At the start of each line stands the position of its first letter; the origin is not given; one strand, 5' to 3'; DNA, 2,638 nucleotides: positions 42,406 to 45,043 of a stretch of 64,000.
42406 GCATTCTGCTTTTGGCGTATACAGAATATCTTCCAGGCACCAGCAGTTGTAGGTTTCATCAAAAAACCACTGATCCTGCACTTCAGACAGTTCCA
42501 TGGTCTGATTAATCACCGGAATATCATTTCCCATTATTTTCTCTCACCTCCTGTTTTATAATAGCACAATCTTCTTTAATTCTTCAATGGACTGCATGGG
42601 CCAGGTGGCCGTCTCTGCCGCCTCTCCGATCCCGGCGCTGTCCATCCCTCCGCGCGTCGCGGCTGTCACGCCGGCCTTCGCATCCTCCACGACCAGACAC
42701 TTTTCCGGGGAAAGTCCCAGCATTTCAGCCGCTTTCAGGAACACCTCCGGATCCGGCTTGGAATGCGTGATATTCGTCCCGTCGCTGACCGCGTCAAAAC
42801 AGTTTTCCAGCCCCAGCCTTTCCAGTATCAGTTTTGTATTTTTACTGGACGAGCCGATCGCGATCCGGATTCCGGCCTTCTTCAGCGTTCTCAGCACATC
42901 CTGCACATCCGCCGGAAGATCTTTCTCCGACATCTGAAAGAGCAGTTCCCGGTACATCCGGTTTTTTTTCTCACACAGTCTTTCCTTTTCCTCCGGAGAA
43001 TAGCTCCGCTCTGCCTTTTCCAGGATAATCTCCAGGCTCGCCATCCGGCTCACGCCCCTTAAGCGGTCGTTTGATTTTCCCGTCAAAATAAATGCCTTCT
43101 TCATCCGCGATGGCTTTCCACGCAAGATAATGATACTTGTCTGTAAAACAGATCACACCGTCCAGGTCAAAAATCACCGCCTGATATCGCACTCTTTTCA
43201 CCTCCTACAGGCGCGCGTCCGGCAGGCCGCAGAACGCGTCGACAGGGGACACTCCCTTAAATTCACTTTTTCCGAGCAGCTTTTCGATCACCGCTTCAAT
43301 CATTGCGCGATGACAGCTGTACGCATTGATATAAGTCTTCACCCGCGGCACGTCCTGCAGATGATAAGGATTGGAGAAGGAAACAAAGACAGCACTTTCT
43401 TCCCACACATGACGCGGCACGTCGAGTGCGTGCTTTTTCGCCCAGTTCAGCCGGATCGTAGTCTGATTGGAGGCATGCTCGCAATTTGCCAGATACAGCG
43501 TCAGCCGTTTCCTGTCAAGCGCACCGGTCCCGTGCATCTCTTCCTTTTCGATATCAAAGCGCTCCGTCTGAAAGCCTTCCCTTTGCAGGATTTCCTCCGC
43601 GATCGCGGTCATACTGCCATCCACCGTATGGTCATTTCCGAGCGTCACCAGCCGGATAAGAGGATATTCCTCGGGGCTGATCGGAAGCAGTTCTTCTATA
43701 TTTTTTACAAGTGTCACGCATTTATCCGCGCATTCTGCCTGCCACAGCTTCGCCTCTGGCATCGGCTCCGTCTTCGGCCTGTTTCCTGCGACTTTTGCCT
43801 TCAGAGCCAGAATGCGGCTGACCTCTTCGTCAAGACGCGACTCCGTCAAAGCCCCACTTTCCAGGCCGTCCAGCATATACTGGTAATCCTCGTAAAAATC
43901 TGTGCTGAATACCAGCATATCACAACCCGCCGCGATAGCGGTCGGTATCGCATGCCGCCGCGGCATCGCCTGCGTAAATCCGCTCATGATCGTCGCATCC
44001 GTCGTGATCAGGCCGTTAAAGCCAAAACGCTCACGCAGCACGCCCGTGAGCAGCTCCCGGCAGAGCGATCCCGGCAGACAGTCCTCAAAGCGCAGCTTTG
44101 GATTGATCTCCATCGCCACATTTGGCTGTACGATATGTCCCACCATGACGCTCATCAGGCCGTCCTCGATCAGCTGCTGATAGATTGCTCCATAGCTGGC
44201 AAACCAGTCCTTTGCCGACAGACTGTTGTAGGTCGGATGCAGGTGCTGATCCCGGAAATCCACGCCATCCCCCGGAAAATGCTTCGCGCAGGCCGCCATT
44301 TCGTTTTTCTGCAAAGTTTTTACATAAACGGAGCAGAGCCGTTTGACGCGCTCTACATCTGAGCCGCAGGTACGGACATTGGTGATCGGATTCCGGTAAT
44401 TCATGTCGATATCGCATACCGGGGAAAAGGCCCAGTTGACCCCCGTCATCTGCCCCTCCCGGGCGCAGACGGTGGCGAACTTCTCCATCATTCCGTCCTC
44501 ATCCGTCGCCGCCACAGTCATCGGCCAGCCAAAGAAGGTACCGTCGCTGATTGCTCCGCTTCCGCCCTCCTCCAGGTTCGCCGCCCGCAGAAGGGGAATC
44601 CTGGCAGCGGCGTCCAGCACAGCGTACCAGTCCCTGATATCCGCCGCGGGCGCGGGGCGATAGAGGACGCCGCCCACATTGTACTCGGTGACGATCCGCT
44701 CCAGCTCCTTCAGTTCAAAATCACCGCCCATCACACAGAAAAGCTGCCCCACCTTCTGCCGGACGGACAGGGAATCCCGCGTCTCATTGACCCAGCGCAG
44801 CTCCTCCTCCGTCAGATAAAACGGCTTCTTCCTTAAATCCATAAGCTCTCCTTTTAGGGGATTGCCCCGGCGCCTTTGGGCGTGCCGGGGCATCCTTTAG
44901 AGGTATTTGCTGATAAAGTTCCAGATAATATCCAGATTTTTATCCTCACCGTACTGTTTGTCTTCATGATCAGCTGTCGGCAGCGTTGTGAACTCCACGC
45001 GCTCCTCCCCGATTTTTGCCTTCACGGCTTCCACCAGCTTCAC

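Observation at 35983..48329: Candidate complete galloyl/phenolic-glycoside (hydrolysable tannin) catabolic system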

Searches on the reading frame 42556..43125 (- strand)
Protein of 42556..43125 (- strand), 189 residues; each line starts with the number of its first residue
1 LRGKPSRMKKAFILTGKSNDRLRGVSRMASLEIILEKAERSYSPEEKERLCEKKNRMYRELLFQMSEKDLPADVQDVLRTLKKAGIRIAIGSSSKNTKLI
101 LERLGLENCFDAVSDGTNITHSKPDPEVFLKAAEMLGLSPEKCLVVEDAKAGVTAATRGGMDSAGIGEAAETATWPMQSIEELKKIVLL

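Call 3: search_protein_families(library=pfam, proteins=[window:42556-43125:-])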
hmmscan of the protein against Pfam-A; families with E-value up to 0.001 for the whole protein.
window:42556-43125:- (189 aa): 3 families
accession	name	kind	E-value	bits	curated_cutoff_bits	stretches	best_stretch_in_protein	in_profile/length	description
PF13419.12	HAD_2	-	5.9e-20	72.5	23.8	1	42-165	52-177/178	Haloacid dehalogenase-like hydrolase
PF00702.32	Hydrolase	-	3.2e-19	70.5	26.4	1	40-160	71-191/191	haloacid dehalogenase-like hydrolase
PF13242.12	Hydrolase_like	-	8.9e-05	22.8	22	1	122-166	3-48/75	HAD-hyrolase-like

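Call 4: search_protein_families(library=ncbifam, proteins=[window:42556-43125:-])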
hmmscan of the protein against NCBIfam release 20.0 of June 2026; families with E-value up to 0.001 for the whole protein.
window:42556-43125:- (189 aa): 31 families (the best 25 are shown)
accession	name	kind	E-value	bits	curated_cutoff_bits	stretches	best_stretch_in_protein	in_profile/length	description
TIGR01990.1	bPGM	equivalog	6.5e-53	179.5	189.4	1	15-167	35-187/187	beta-phosphoglucomutase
TIGR02009.1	PGMB-YQAB-SF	subfamily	4.7e-43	147.5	153.35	1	17-164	37-184/186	beta-phosphoglucomutase family hydrolase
NF008000.0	PRK10725.1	equivalog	1.3e-19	71.1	215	1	46-163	67-182/188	fructose-1-phosphate/6-phosphogluconate phosphatase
NF008087.0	PRK10826.1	equivalog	4.3e-18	65.7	191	1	67-171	90-196/222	hexitol phosphatase HxpB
TIGR01509.1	HAD-SF-IA-v3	subfamily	1.1e-17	64.6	29.4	1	36-163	33-151/154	HAD-IA family hydrolase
NF046057.1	bifunc_MtlD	equivalog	2.4e-16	59.3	800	1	75-159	98-184/683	bifunctional mannitol-1-phosphate dehydrogenase/phosphatase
NF009695.0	PRK13222.1-2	equivalog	5.5e-16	58.7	225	1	35-166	62-193/226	phosphoglycolate phosphatase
TIGR01449.2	PGP_bact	equivalog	5.6e-15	55.5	180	1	32-168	50-186/213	phosphoglycolate phosphatase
TIGR02253.1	CTE7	subfamily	8.3e-15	55.2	169.75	1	51-162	76-190/221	TIGR02253 family HAD-type hydrolase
TIGR01454.1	AHBA_synth_RP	hypoth_equivalog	7.5e-14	51.9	246.65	1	58-166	64-174/205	AHBA synthesis associated protein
NF009804.0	PRK13288.1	equivalog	2.4e-13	50.1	218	1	50-169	61-184/215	pyrophosphatase PpaX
NF053653.1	InDiPhoBT2121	equivalog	1.2e-12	47.8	245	1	33-160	54-180/216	inorganic diphosphatase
TIGR01428.1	HAD_type_II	equivalog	1.3e-11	44.8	125.4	1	57-164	79-188/197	haloacid dehalogenase type II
NF008610.0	PRK11587.1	equivalog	8.9e-11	41.5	282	1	115-172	130-187/219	sugar phosphatase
TIGR02252.1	DREG-2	subfamily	1.9e-10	40.9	155.2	1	70-162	106-200/203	HAD hydrolase, REG-2-like, family IA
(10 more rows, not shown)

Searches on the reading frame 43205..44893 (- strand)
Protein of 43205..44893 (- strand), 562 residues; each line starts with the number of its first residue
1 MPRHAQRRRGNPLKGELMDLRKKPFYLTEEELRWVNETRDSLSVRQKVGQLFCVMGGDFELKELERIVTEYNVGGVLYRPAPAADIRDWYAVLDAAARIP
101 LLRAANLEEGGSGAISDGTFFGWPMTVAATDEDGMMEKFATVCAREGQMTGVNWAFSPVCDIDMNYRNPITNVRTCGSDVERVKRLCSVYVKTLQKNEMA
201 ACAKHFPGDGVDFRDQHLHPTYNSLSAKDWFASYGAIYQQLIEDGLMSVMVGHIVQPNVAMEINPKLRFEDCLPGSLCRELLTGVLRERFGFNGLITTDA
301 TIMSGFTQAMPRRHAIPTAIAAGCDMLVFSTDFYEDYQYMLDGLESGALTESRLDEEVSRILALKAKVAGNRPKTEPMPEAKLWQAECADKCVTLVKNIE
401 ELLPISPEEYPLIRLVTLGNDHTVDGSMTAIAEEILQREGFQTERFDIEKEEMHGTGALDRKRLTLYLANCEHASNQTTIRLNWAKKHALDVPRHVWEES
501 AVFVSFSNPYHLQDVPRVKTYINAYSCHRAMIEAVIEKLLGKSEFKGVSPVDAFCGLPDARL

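Call 3: search_protein_families(library=pfam, proteins=[window:43205-44893:-])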
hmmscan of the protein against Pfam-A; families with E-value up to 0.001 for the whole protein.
window:43205-44893:- (562 aa): 1 family
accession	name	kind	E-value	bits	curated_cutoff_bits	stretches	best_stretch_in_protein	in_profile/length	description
PF00933.27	Glyco_hydro_3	-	5.8e-58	197.2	27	1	44-363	2-315/316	Glycosyl hydrolase family 3 N terminal domain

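Call 4: search_protein_families(library=ncbifam, proteins=[window:43205-44893:-])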
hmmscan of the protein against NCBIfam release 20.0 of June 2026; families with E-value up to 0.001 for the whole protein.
window:43205-44893:- (562 aa): 7 families
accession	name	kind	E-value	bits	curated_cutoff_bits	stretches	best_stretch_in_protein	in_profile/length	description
NF003740.0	PRK05337.1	equivalog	6.9e-28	97.8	207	1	134-360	98-310/340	beta-N-acetylhexosaminidase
NF052331.1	Bet13-16Glucosase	equivalog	1.1e-23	83.3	1330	1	41-370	22-335/750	exo-beta-d-1,3/1,6-glucosidase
NF011678.0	PRK15098.1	equivalog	5.2e-13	48.3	666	1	30-367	33-355/765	beta-glucosidase BglX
NF052329.1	XyloArabinsidase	equivalog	5.2e-11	41.4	1050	1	118-368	108-344/750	beta-xylosidase/alpha-l-arabinosidase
NF041776.1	xylosidase_Xyl3A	equivalog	4.6e-09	34.8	1250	1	197-368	162-321/846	xylan 1,4-beta-xylosidase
NF041579.1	betaxyl_Flavo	equivalog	6e-08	31.3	1350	1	119-407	83-379/716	beta-xylosidase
NF052330.1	BetGlucosiCelf0468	equivalog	2.3e-06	26.1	1300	1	120-379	56-291/817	beta-d-glucosidase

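Call 8: search_solved_structures(query=window:43205-44893:-, show_alignments=1)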
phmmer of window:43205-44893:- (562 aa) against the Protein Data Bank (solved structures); distinct sequences matched with E-value up to 0.001: 67 (the best 60 are shown).
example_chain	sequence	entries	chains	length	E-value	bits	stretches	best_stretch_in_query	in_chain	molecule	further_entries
5vqd_A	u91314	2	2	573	4e-147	494.3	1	21-562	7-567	Beta-glucoside phosphorylase BglX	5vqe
3sql_A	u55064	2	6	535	1.4e-37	132.7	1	41-378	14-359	Glycosyl hydrolase family 3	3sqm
6k5j_A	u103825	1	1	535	3.3e-33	118.2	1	41-369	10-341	GH3 beta-N-acetylglucosaminidase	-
3bmx_A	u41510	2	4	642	2.9e-31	111.9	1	65-425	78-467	Uncharacterized lipoprotein ybbD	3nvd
3lk6_A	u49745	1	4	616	1.2e-30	109.8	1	65-425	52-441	Lipoprotein ybbD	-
4gyj_A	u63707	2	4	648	1.5e-30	109.5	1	65-425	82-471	Uncharacterized lipoprotein ybbD | Glycoside Hydrolase NagZ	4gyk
4zm6_A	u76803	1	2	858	1.7e-25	92.8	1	94-411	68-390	N-acetyl-beta-D glucosaminidase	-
3tev_A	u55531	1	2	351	1.6e-24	89.6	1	113-328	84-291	Glycosyl hyrolase, family 3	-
5bza_A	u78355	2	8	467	3e-17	65.6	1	48-362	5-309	Beta-N-acetylhexosaminidase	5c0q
5g1m_A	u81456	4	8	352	7.9e-17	64.2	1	49-332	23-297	BETA-HEXOSAMINIDASE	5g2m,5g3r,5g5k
1y65_A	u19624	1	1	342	1.7e-16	63.1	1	55-330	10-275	Beta-hexosaminidase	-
1tr9_A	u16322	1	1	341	1.9e-16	63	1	57-330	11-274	Beta-hexosaminidase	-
2oxn_A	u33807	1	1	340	2.2e-16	62.7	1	59-330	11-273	Beta-hexosaminidase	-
3gs6_A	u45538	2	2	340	3.2e-16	62.2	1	59-330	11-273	Beta-hexosaminidase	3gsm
3wo8_A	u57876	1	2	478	9.6e-16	60.6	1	48-359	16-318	Beta-N-acetylglucosaminidase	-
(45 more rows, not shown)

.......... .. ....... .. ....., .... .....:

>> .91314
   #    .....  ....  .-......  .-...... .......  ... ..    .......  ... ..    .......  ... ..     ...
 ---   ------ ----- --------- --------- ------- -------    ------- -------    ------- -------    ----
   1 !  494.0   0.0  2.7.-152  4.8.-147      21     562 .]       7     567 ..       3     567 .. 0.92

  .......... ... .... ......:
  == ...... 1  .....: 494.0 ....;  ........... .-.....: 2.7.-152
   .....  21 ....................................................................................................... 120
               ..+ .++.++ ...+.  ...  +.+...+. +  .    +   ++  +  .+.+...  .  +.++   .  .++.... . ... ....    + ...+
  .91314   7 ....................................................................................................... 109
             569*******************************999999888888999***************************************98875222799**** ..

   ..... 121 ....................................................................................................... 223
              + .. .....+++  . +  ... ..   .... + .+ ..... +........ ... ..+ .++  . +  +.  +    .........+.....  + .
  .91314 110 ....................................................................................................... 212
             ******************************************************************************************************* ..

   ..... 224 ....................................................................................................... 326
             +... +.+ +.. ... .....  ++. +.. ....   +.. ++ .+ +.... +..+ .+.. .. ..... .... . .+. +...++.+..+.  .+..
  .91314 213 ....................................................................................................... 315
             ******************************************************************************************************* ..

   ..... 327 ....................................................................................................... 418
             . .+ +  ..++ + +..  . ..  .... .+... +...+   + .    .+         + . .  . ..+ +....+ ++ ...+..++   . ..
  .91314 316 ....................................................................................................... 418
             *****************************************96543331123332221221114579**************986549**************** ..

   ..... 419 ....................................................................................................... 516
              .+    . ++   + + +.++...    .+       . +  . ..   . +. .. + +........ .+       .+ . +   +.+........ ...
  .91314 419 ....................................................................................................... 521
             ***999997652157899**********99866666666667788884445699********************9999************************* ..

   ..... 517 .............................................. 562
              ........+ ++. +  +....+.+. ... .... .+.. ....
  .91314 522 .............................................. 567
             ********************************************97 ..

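Call 38: find_homologous_proteins(query=window:43205-44893:-, max_evalue=1e-30)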
Query window:43205-44893:- (562 aa): 4438 proteins with E <= 1e-30 among 8000 candidates; the best 120 are listed.
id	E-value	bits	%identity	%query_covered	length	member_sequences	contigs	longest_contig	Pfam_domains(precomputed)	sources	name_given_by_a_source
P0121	0.0e+0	1266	100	97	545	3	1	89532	PF00933.28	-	-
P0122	0.0e+0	1022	79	97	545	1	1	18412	PF00933.28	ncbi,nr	ncbi:MAG: glycosyl hydrolase family 3 [Clostridiales bacterium]|nr:glycosyl hydrolase family 3 [Clos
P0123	2.1e-295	999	78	97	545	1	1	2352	PF00933.28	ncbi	-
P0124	2.3e-291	985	76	97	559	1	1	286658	PF00933.28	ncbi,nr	ncbi:MAG: glycosyl hydrolase family 3 [Lachnospiraceae bacterium]|nr:glycosyl hydrolase family 3 [La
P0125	1.3e-290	983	72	97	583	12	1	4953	PF00933.28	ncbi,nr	ncbi:MAG: glycosyl hydrolase family 3 [Lachnospiraceae bacterium]|nr:glycosyl hydrolase family 3 [La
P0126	1.9e-290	982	76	97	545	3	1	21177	PF00933.28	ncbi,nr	ncbi:MAG: glycosyl hydrolase family 3 [Clostridiales bacterium]|nr:glycosyl hydrolase family 3 [Clos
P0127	2.3e-290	982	76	97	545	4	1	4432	PF00933.28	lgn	-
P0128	5.4e-290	981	77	97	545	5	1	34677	PF00933.28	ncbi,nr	ncbi:MAG: glycosyl hydrolase family 3 [Clostridiales bacterium]|nr:glycosyl hydrolase family 3 [Clos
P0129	1.2e-289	980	76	97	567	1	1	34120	PF00933.28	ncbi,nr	ncbi:MAG: glycosyl hydrolase family 3 [Clostridiales bacterium]|nr:glycosyl hydrolase family 3 [Clos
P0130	1.6e-288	976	75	97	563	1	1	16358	PF00933.28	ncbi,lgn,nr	ncbi:MAG: glycosyl hydrolase family 3 [Lachnospiraceae bacterium]|nr:glycosyl hydrolase family 3 [La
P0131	3.2e-288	975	75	97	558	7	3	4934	PF00933.28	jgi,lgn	-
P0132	2.6e-286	969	74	97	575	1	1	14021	PF00933.28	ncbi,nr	ncbi:MAG: glycosyl hydrolase family 3 [Lachnospiraceae bacterium]|nr:glycosyl hydrolase family 3 [La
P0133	2.8e-284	962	73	97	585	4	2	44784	PF00933.28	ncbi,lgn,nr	ncbi:MAG: glycosyl hydrolase family 3 [Lachnospiraceae bacterium]|nr:glycosyl hydrolase family 3 [La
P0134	1.4e-281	953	72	97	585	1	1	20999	PF00933.28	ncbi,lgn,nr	ncbi:MAG: glycosyl hydrolase family 3 [Clostridiales bacterium]|nr:glycosyl hydrolase family 3 [Clos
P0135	6.7e-281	951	73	97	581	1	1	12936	PF00933.28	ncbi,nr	ncbi:MAG: glycosyl hydrolase family 3 [Lachnospiraceae bacterium]|nr:glycosyl hydrolase family 3 [La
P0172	7.1e-242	822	68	97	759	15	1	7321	PF13419.13,PF00702.33,PF00933.28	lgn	-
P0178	3.3e-239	813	66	98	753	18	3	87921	PF13419.13,PF00702.33,PF00933.28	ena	-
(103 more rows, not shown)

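Call 39: search_protein_families(library=ncbifam, proteins=[P0178, P0172], max_evalue=1e-20)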
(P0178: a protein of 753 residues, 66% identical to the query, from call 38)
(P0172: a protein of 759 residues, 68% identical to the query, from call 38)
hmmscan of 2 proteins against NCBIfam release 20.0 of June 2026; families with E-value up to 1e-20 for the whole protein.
P0178 (753 aa): 5 families
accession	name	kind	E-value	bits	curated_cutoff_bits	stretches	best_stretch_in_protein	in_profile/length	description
TIGR01990.1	bPGM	equivalog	6.5e-69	231.6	189.4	1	1-187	1-187/187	beta-phosphoglucomutase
TIGR02009.1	PGMB-YQAB-SF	subfamily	2.4e-55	187.6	153.35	1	1-185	1-185/186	beta-phosphoglucomutase family hydrolase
NF003740.0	PRK05337.1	equivalog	6.4e-28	97.9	207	1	336-526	103-280/340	beta-N-acetylhexosaminidase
NF052331.1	Bet13-16Glucosase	equivalog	2.7e-27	95.2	1330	1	230-563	14-331/750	exo-beta-d-1,3/1,6-glucosidase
NF008000.0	PRK10725.1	equivalog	9.4e-22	78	215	1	3-184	7-183/188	fructose-1-phosphate/6-phosphogluconate phosphatase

P0172 (759 aa): 6 families
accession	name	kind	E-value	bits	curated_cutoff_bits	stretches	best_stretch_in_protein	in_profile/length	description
TIGR01990.1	bPGM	equivalog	2.6e-70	236.2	189.4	1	7-193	1-187/187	beta-phosphoglucomutase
TIGR02009.1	PGMB-YQAB-SF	subfamily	1.8e-57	194.5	153.35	1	7-191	1-185/186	beta-phosphoglucomutase family hydrolase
NF003740.0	PRK05337.1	equivalog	1.3e-28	100.2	207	1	343-563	104-310/340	beta-N-acetylhexosaminidase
NF052331.1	Bet13-16Glucosase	equivalog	1.5e-27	96.1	1330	1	238-570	16-332/750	exo-beta-d-1,3/1,6-glucosidase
NF008087.0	PRK10826.1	equivalog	2.4e-24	86.2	191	1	6-206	6-205/222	hexitol phosphatase HxpB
NF008000.0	PRK10725.1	equivalog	2.2e-23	83.4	215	1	8-190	6-183/188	fructose-1-phosphate/6-phosphogluconate phosphatase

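Call 61: find_related_loci(query=A2, collection=metagenome_contigs, flank=8000)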
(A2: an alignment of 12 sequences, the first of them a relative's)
Query A2 (545 aa) in metagenome_contigs; peptide patterns used: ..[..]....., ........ (x = any residue, [..] = any of these).
600 stretches matched a pattern (row limit reached: there are more); 373 encode a relative of the query (tblastn E <= 1e-3); the best 80 are kept; 80 distinct loci.
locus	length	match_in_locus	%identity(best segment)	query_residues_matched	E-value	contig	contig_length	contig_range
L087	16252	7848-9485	64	1-545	0e+0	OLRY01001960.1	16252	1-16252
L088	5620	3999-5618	66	1-542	0e+0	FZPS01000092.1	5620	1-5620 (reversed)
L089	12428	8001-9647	63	1-545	0e+0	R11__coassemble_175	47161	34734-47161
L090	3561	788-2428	59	1-545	0e+0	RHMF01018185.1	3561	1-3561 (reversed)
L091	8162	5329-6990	58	3-545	0e+0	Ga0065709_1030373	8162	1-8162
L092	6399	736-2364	57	1-545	0e+0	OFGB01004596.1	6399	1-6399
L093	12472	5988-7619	56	1-544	0e+0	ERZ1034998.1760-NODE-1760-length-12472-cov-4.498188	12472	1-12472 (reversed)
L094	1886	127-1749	58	3-545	0e+0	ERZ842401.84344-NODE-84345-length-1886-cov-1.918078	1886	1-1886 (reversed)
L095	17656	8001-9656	52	1-545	0e+0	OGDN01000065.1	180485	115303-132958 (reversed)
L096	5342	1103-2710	55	1-545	0e+0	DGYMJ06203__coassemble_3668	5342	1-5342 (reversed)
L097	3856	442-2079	52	1-544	0e+0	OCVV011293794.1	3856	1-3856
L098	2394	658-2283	50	1-543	0e+0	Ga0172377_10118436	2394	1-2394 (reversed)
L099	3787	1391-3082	48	1-545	0e+0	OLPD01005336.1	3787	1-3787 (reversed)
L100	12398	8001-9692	46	1-545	3e-169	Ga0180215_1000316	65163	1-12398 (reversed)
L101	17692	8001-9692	46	3-545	1e-166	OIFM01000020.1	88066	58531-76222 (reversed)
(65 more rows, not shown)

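Call 73: find_encoding_contigs(protein=P0178, flank=9000, max_places=2)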
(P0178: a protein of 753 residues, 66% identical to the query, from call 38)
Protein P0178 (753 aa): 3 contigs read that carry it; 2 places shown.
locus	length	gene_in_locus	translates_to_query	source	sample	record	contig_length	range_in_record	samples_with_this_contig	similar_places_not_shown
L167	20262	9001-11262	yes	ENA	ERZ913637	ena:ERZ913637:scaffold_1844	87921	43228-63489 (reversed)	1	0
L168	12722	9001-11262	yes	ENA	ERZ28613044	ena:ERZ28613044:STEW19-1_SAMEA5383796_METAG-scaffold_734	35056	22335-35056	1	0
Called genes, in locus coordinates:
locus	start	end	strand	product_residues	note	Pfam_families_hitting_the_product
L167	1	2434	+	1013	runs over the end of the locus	PF00496:SBP_bac_5, PF04170:NlpE (faint)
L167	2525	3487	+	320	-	PF19300:BPD_transp_1_N, PF00528:BPD_transp_1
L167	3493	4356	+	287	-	PF12911:OppC_N, PF00528:BPD_transp_1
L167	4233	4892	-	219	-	-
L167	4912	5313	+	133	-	PF08352:oligo_HPY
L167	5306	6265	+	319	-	PF00005:ABC_tran, PF08352:oligo_HPY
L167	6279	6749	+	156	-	-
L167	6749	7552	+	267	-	-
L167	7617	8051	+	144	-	-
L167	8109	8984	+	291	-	PF01070:FMN_dh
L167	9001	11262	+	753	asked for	PF00702:Hydrolase, PF13419:HAD_2, PF00933:Glyco_hydro_3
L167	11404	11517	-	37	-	-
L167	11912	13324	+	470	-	PF00224:PK, PF02887:PK_C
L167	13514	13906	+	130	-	-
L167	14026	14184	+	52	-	-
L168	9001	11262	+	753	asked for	PF00702:Hydrolase, PF13419:HAD_2, PF00933:Glyco_hydro_3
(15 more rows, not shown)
